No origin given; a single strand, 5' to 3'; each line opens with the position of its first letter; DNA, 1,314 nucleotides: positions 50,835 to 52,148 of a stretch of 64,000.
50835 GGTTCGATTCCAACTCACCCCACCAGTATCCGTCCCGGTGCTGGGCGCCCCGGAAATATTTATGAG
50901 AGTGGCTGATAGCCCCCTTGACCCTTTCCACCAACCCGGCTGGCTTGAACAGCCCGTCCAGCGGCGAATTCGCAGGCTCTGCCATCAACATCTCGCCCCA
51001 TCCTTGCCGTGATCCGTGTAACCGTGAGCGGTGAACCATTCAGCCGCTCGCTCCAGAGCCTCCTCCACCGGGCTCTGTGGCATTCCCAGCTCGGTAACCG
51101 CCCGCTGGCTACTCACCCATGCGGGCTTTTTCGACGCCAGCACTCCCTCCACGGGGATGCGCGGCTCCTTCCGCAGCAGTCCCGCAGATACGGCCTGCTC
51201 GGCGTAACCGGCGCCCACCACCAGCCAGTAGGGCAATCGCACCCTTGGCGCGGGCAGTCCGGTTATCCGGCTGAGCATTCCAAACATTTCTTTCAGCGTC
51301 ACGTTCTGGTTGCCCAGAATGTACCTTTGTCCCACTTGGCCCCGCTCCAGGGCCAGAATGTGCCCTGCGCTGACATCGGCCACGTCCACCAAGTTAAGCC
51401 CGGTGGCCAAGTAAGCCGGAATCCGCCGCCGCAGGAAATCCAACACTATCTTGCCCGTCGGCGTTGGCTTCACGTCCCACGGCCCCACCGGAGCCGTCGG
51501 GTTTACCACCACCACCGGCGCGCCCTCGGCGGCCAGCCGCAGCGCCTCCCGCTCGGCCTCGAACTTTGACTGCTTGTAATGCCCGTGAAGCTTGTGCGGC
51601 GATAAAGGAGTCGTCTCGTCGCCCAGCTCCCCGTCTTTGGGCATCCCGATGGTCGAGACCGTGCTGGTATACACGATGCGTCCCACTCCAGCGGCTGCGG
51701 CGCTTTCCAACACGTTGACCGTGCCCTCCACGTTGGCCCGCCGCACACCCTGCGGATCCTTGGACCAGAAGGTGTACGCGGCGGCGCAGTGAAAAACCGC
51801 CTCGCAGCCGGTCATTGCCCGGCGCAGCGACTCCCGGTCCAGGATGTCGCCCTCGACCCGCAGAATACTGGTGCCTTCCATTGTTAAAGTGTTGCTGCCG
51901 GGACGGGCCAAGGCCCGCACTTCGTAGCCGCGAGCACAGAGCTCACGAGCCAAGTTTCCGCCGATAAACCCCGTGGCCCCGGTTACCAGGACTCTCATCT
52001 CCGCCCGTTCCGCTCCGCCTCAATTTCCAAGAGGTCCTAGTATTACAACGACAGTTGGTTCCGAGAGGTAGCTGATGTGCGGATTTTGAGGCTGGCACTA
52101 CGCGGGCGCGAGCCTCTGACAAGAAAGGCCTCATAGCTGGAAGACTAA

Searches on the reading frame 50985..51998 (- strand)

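Call 44: search_protein_families(library=pfam, proteins=[window:50985-51998:-], max_evalue=0.00001)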
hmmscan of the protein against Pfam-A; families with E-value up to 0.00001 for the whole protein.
window:50985-51998:- (337 aa): 8 families
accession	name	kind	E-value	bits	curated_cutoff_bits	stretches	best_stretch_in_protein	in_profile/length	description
PF01370.27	Epimerase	-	1.7e-35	123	20.9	1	3-229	1-240/240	NAD dependent epimerase/dehydratase family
PF01073.25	3Beta_HSD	-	2.9e-23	82.7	22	1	4-151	1-156/280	3-beta hydroxysteroid dehydrogenase/isomerase family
PF13460.12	NAD_binding_10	-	1.3e-18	67.9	27.2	1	7-168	1-144/184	NAD(P)H-binding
PF07993.18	NAD_binding_4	-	3.2e-17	63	20.1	1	53-172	77-209/258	Male sterility protein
PF16363.11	GDP_Man_Dehyd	-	3.6e-15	56.7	27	1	4-142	1-157/332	GDP-mannose 4,6 dehydratase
PF05368.20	NmrA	-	4.2e-12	46.7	27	1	2-114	4-108/298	NmrA-like family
PF04321.23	RmlD_sub_bind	-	7.1e-11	42.1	27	1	1-150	1-134/287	RmlD substrate binding domain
PF02719.21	Polysacc_synt_2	-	3.1e-10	40.2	20.2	1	3-113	1-128/293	Polysaccharide biosynthesis protein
